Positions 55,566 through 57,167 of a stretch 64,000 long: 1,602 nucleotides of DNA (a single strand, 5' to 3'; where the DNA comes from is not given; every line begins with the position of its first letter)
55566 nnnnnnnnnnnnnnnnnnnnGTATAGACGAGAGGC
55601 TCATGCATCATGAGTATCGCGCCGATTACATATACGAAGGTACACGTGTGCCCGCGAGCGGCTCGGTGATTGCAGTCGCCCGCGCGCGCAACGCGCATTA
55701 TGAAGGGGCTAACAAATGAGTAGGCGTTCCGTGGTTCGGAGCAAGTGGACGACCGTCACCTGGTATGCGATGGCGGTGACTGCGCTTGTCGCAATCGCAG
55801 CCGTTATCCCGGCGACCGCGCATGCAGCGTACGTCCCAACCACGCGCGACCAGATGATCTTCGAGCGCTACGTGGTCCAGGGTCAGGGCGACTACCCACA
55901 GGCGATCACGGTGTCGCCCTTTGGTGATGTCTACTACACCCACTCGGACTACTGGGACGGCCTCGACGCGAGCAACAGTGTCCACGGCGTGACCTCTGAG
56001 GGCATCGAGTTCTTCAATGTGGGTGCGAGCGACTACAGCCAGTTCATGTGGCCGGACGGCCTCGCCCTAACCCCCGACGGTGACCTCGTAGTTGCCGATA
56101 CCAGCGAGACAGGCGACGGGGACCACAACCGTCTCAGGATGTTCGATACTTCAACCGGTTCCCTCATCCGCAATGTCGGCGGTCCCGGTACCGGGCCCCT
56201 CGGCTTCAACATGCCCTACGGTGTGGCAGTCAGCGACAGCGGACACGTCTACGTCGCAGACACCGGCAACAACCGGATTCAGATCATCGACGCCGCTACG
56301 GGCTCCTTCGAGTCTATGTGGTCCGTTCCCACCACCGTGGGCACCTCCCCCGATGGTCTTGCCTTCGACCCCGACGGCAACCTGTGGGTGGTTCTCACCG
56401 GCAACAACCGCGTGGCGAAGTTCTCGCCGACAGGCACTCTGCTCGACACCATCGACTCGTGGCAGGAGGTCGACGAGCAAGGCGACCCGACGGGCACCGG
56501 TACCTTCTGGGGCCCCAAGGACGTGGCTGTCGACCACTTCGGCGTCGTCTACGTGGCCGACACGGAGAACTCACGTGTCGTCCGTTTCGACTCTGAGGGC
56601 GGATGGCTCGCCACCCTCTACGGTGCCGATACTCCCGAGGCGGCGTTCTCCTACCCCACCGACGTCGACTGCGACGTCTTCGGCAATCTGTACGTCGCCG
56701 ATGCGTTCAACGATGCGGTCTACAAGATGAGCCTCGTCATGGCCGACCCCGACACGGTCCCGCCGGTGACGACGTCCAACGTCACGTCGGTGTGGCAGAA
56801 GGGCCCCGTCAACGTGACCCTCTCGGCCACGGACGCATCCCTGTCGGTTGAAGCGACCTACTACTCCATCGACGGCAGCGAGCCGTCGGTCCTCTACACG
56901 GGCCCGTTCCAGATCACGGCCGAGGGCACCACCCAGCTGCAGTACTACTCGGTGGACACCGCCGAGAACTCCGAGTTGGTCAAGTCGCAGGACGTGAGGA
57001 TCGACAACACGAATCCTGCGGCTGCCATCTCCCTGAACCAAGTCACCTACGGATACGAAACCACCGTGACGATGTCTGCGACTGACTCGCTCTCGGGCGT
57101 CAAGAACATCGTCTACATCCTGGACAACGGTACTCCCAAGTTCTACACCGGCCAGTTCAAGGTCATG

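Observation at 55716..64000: Giant (>2760 aa, incomplete) secreted NHL-propeller / Ig-like / CBM-like mosaic protein, the only plus-strand gene in the window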

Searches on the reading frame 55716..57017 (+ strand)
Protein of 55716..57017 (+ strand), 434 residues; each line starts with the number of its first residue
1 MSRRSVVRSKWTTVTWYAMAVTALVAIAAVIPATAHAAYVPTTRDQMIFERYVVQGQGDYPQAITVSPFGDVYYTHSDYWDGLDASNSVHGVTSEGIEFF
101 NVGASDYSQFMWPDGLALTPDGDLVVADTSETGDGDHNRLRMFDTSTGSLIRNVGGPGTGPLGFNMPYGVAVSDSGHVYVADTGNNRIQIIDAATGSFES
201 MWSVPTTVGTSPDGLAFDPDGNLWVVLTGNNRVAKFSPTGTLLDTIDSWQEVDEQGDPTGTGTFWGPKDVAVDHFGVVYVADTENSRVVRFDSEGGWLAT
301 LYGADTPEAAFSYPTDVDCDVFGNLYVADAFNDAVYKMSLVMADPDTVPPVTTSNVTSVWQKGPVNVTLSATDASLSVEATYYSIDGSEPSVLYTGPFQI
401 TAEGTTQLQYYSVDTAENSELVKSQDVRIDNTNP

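Call 47: find_related_loci(query=A2, collection=genome_contigs, flank=10000)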
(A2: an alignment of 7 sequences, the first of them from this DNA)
Query A2 (434 aa) in genome_contigs; peptide patterns used: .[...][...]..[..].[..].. (x = any residue, [..] = any of these).
53 stretches matched a pattern; 33 encode a relative of the query (tblastn E <= 1e-3); 29 distinct loci.
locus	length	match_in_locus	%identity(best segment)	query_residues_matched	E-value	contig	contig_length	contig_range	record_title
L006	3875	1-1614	49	63-434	5e-109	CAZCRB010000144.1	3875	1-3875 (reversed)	MAG TPA_asm: uncultured Eubacteriales bacterium isolate binchicken_co104_79 genome assembly, contig: NODE_19354_length_3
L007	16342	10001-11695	39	24-434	2e-83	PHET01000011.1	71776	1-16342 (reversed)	MAG: Actinobacteria bacterium HGW-Actinobacteria-7 Ig3397_v2_scaffold_300, whole genome shotgun sequence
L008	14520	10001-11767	33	5-434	9e-55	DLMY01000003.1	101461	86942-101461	MAG TPA_asm: Actinobacteria bacterium UBA7524 UBA7524_contig_1088, whole genome shotgun sequence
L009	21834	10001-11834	27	3-434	2e-23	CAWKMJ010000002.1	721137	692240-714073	MAG: uncultured Actinomycetes bacterium isolate MFD03804.bin.3.153 genome assembly, contig: contig_15182, whole genome s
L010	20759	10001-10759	47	335-434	1e-13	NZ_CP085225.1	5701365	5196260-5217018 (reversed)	Mesobacillus maritimus strain ADH-29 chromosome, complete genome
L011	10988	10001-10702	39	333-434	3e-12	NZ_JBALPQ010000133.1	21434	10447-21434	Neobacillus niacini strain JJ1273 JJ-1273_contig_134, whole genome shotgun sequence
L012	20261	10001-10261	44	346-434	3e-11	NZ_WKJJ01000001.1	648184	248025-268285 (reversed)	Pseudoduganella rivuli strain FT92W NODE_1_length_648184_cov_20.852450_1, whole genome shotgun sequence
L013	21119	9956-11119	37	346-434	8e-9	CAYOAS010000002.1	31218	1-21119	MAG TPA_asm: uncultured archaeon isolate binchicken_co376_240 genome assembly, contig: NODE_1155_length_31218_cov_8.6923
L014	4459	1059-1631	41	336-434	1e-8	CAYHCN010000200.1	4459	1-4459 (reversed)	MAG TPA_asm: uncultured Eubacteriales bacterium isolate ERP119294_co4_461 genome assembly, contig: NODE_27656_length_445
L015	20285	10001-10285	38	332-429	2e-8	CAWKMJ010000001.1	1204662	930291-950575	MAG: uncultured Actinomycetes bacterium isolate MFD03804.bin.3.153 genome assembly, contig: contig_12476, whole genome s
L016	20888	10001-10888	40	325-434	2e-8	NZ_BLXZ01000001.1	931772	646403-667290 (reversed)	Geomonas limicola strain Red745 sequence01, whole genome shotgun sequence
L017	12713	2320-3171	42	327-434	4e-8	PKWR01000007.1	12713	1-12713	MAG: Coriobacteriia bacterium isolate palsa_660 73.20120500_P28.32_contig_10186, whole genome shotgun sequence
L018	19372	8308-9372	38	95-348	3e-8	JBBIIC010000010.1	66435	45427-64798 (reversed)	MAG: Actinomycetota bacterium isolate BR2S70218_bin_129 NODE_278_length_66435_cov_13.366526, whole genome shotgun sequen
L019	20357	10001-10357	27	291-424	4e-7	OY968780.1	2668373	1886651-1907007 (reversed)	MAG: uncultured Coriobacteriia bacterium isolate MFD05942.bin.c.2 genome assembly, chromosome: 1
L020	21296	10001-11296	36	341-434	6e-7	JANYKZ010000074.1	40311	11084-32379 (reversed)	MAG: Coriobacteriia bacterium isolate GL140_5_metabinner_73_sub GL140_5_k141_3725017, whole genome shotgun sequence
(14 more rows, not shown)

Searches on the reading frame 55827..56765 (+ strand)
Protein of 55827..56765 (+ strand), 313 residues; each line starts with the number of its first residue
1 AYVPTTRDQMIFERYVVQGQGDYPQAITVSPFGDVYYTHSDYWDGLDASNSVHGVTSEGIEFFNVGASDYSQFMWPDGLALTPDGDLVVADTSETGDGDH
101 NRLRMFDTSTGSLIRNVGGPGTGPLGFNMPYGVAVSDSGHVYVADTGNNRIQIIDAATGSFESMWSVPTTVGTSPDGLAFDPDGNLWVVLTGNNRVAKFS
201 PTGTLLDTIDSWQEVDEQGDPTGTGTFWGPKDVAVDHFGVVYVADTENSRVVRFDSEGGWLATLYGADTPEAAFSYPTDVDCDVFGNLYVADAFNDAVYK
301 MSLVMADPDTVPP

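Call 22: search_solved_structures(query=window:55827-56765:+, max_evalue=0.01)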
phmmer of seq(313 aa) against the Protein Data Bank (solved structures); distinct sequences matched with E-value up to 0.01: 95 (the best 60 are shown).
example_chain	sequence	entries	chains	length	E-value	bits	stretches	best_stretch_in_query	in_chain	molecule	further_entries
3wwa_A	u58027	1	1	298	7.5e-50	173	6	126-201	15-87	Pizza7H protein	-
6qsd_A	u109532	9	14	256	3.7e-42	147.8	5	126-201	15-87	Pizza6S | Pizza6-S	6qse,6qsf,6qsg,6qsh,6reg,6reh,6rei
6ren_A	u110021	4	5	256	1.3e-38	136.1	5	125-203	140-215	3fPizza6-SH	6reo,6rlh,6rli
6rej_A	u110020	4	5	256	4.7e-38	134.3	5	126-201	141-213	Pizza6-SH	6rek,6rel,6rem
6d69_A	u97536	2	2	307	1.4e-34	122.9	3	67-156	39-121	NHL Repeat Region of D. melanogaster Thin | Thin, isoform D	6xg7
3ww9_A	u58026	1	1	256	3.8e-34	121.4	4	126-201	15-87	pizza6 protein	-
7zq2_A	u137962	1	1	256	4e-34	121.4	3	126-201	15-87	Pizza6-RSH-TSH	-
7zpz_A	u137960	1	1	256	4.2e-34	121.3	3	126-201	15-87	Pizza6-TSR-TSH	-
7zqg_A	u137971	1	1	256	4.4e-34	121.2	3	126-201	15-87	Pizza6-KSH-TSH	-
7zpw_A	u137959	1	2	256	4.6e-34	121.2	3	126-201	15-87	Pizza6-TSK-TSH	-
6f0t_A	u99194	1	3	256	9.3e-34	120.1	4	126-212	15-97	Pizza6-SFW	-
7zph_A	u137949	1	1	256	1.2e-33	119.8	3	126-201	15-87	Pizza6-TNK-RSH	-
7zcj_A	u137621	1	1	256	2.2e-33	118.9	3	126-201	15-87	Pizza6-TNH-TSH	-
7qrx_A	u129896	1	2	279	4.7e-32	114.6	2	75-263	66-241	E3 ubiquitin-protein ligase TRIM71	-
6i37_A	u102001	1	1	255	5.7e-31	111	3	126-201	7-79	nv1Pizza6-AYW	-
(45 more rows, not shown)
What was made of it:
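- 55878..56750 (+): Six-bladed NHL beta-propeller, aa ~55-345. PDB sequence hits Pizza7H 7.5e-50, TRIM71, PknD sensor 3.7e-23 (call 22).
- On NHL-repeat six-bladed beta-propeller: PDB sequence hits to six-bladed Pizza6, PknD and TRIM71 (call 22).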
